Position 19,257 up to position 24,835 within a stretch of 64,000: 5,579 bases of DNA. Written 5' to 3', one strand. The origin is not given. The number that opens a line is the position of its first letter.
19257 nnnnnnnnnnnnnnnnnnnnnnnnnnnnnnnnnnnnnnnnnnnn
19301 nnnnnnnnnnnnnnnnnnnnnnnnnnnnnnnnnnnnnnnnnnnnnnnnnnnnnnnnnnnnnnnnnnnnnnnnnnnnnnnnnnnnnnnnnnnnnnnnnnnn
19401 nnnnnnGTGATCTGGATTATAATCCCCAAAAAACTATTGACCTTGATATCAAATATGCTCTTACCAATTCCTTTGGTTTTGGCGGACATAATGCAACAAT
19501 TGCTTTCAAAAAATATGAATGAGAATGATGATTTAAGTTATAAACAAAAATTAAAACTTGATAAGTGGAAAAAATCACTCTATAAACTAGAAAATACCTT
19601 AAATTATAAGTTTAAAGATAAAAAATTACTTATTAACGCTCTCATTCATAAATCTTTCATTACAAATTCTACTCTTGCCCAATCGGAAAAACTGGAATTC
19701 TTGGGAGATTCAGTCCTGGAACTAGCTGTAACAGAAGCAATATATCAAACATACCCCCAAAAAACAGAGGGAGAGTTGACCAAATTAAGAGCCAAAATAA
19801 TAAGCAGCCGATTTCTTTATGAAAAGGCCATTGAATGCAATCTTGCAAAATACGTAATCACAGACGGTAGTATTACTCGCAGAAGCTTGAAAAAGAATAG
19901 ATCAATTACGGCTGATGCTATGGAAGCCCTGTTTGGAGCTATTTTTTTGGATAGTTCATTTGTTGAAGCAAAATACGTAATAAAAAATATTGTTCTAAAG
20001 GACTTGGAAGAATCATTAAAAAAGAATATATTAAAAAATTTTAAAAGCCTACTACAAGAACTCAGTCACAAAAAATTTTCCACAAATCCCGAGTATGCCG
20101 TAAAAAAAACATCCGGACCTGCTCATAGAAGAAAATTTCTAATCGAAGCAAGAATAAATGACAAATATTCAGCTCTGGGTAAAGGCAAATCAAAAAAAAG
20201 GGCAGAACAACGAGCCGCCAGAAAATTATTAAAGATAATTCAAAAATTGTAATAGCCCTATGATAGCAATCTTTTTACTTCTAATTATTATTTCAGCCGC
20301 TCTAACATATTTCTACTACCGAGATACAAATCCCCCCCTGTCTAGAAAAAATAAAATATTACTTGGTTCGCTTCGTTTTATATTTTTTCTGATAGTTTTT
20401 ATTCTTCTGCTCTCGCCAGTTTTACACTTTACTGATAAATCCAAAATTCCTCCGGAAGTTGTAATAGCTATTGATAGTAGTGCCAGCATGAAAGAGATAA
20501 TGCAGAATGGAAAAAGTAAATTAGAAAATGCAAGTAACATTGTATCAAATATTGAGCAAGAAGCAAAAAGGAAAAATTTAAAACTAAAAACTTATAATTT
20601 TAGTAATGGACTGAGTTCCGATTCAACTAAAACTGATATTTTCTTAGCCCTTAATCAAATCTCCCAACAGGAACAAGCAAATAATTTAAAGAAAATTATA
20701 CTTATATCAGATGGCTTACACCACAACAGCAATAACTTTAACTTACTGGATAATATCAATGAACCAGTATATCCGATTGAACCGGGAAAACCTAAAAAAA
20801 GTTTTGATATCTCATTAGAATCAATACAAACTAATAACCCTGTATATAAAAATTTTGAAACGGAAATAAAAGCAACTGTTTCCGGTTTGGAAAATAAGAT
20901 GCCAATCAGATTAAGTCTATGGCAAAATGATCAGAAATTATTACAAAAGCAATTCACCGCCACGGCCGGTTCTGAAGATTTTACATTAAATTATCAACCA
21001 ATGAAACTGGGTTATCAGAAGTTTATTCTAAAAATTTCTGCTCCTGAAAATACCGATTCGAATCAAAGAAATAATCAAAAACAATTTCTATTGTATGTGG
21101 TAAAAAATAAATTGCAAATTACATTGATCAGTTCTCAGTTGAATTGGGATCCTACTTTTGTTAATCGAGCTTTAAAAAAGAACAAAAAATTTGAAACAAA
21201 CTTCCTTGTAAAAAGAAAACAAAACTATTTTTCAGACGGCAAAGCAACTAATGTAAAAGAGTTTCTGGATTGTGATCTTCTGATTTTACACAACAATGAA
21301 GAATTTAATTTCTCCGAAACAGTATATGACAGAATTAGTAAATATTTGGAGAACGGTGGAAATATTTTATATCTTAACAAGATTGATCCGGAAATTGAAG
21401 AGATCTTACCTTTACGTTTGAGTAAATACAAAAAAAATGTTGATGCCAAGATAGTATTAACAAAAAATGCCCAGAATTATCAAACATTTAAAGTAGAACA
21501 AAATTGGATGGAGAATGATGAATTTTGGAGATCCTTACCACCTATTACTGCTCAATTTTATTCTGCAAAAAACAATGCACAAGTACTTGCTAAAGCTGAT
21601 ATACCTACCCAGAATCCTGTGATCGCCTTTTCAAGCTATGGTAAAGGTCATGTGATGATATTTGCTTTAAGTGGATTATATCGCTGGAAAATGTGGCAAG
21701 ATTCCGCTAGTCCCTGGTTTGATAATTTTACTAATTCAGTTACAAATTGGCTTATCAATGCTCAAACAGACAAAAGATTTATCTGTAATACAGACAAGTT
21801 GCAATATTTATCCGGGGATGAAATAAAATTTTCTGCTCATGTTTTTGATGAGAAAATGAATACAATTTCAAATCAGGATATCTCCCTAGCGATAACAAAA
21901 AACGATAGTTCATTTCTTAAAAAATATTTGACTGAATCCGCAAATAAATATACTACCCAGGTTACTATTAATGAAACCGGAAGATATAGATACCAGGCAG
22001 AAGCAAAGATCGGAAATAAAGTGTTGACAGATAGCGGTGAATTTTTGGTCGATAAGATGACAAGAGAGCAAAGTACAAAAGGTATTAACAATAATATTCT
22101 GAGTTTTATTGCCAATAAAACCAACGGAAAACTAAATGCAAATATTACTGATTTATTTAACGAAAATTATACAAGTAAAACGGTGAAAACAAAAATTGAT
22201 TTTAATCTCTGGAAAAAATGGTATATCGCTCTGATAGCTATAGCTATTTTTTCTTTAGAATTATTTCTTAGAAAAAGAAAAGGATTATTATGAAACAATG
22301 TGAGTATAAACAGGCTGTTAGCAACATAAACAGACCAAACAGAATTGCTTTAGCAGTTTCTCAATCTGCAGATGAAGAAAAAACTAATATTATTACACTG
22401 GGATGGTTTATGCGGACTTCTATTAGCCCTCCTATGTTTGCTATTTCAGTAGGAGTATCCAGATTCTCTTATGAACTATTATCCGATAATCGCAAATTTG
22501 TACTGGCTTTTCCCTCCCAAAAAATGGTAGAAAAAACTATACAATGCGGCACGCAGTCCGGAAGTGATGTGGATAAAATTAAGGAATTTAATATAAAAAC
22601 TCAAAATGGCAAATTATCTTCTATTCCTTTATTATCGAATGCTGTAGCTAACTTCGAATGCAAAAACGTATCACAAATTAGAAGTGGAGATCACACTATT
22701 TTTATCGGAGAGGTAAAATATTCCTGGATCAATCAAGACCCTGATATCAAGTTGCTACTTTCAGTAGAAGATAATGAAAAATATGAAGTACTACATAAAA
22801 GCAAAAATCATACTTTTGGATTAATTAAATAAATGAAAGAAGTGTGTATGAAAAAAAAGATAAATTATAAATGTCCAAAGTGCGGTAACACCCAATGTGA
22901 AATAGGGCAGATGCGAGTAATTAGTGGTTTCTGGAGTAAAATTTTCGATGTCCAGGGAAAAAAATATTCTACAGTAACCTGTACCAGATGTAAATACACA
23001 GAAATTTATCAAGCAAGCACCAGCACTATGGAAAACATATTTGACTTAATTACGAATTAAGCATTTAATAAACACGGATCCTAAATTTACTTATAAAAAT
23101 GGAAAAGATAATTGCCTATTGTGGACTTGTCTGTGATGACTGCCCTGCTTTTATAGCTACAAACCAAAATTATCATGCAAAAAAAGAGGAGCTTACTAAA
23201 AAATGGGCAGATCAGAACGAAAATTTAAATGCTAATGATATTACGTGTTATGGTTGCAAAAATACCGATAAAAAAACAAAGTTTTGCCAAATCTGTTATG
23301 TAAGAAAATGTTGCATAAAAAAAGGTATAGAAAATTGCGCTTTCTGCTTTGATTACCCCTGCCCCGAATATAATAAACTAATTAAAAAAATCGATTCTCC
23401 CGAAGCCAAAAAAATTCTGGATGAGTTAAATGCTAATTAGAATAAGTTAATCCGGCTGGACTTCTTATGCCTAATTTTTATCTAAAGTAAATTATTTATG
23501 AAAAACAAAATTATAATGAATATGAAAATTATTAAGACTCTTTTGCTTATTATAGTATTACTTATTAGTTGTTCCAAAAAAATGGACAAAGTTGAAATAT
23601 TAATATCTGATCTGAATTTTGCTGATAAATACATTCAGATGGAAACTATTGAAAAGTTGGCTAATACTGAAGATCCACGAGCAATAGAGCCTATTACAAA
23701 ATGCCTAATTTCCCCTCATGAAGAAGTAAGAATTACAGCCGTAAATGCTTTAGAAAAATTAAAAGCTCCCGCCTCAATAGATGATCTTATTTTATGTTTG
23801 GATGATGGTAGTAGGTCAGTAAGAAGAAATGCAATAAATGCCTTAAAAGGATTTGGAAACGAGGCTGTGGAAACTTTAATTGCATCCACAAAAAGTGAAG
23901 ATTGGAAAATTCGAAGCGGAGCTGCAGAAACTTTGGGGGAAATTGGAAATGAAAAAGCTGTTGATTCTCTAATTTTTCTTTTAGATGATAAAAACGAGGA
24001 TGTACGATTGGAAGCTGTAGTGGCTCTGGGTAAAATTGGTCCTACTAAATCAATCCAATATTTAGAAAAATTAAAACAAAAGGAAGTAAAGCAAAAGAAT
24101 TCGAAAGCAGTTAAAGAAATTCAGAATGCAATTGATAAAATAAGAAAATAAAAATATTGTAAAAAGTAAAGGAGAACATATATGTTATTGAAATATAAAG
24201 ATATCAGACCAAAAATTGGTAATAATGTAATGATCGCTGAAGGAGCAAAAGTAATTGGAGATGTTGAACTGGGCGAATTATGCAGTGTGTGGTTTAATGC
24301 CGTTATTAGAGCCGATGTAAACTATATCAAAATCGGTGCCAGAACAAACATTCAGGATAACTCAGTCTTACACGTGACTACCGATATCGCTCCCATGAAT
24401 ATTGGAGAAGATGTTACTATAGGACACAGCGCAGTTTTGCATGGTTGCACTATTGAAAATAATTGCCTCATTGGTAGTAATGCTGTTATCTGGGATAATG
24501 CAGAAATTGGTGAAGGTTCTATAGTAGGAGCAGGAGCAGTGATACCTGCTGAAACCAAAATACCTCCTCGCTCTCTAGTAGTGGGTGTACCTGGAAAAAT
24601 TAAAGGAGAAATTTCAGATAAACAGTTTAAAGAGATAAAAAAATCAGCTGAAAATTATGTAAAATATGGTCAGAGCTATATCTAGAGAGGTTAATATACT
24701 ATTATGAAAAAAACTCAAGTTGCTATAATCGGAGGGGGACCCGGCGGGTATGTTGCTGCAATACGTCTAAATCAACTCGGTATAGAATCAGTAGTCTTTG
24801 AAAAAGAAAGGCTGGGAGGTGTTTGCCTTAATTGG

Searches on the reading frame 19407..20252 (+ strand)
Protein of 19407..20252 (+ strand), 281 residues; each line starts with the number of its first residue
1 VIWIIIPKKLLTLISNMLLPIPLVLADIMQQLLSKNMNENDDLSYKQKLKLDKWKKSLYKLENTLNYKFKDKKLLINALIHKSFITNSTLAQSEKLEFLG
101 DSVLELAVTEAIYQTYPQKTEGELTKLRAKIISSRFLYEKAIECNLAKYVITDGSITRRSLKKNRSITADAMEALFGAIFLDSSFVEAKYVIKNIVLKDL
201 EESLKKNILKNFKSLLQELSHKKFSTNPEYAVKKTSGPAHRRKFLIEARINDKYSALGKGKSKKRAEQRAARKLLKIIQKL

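Call 18: search_protein_families(library=ncbifam, proteins=[window:19407-20252:+], max_evalue=0.00001)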
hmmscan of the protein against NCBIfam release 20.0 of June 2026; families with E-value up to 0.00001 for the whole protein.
window:19407-20252:+ (281 aa): 2 families
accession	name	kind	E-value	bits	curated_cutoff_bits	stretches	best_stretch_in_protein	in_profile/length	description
TIGR02191.1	RNaseIII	equivalog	1.5e-61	207.8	166.25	1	62-276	2-217/219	ribonuclease III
TIGR04238.1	seadorna_dsRNA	equivalog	7.6e-08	32.3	125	1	211-276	1-65/201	seadornavirus double-stranded RNA-binding protein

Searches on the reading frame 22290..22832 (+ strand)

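Call 38: search_protein_families(library=pfam, proteins=[window:22290-22832:+], max_evalue=0.000001)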
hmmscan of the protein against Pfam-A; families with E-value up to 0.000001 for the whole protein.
window:22290-22832:+ (180 aa): 1 family
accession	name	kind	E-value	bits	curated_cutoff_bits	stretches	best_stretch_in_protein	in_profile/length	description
PF01613.24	Flavin_Reduct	-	2.7e-28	99.5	27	1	22-154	11-140/153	Flavin reductase like domain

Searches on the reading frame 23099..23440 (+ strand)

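Call 38: search_protein_families(library=pfam, proteins=[window:23099-23440:+], max_evalue=0.000001)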
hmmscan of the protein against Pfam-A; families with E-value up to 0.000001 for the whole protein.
window:23099-23440:+ (113 aa): 1 family
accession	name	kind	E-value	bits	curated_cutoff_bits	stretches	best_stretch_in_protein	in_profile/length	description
PF12675.12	DUF3795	-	4.3e-17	62.8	22.6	1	4-92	1-82/83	Protein of unknown function (DUF3795)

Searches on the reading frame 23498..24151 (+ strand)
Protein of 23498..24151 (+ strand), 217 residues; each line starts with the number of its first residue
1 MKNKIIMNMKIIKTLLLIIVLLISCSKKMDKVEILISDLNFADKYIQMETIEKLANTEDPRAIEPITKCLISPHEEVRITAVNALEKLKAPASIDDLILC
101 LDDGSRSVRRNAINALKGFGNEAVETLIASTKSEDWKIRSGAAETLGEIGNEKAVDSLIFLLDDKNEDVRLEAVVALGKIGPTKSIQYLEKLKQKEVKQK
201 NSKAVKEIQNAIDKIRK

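Call 38: search_protein_families(library=pfam, proteins=[window:23498-24151:+], max_evalue=0.000001)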
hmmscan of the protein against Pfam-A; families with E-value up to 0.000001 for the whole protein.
window:23498-24151:+ (217 aa): 5 families
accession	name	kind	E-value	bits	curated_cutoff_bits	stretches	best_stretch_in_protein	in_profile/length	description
PF13646.12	HEAT_2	-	2.2e-44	150.1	27.7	3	125-195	2-73/88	HEAT repeats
PF03130.22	HEAT_PBS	-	6.5e-24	82.1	20.9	0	138-164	1-27/27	PBS lyase HEAT-like repeat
PF02985.28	HEAT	-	6.4e-17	60.5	23.5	0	156-182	3-29/31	HEAT repeat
PF13513.12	HEAT_EZ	-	4.4e-11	43.5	27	0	60-88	27-55/55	HEAT-like repeat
PF00514.29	Arm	-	5.6e-07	29.8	20.6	0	149-179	8-38/41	Armadillo/beta-catenin-like repeat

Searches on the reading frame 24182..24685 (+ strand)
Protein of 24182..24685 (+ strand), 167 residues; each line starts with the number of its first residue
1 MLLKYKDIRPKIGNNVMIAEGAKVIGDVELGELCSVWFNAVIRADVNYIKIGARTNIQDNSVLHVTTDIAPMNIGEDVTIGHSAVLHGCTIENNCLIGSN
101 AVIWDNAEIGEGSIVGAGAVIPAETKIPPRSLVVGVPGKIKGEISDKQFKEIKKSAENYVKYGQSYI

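Call 38: search_protein_families(library=pfam, proteins=[window:24182-24685:+], max_evalue=0.000001)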
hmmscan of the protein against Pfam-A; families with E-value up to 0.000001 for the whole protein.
window:24182-24685:+ (167 aa): 4 families
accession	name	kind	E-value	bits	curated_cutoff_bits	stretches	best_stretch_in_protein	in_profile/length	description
PF00132.30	Hexapep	-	8.2e-25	85.9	27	3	88-122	1-35/36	Bacterial transferase hexapeptide (six repeats)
PF25084.1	LbH_EIF2B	-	9e-11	42.2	54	1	49-130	22-102/105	EIF2B subunit epsilon LbH domain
PF21711.3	DCTN5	-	3.9e-08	33.6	40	1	36-148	42-161/182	Dynactin subunit 5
PF14602.12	Hexapep_2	-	2.7e-07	30.7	27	0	90-121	3-32/34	Hexapeptide repeat of succinyl-transferase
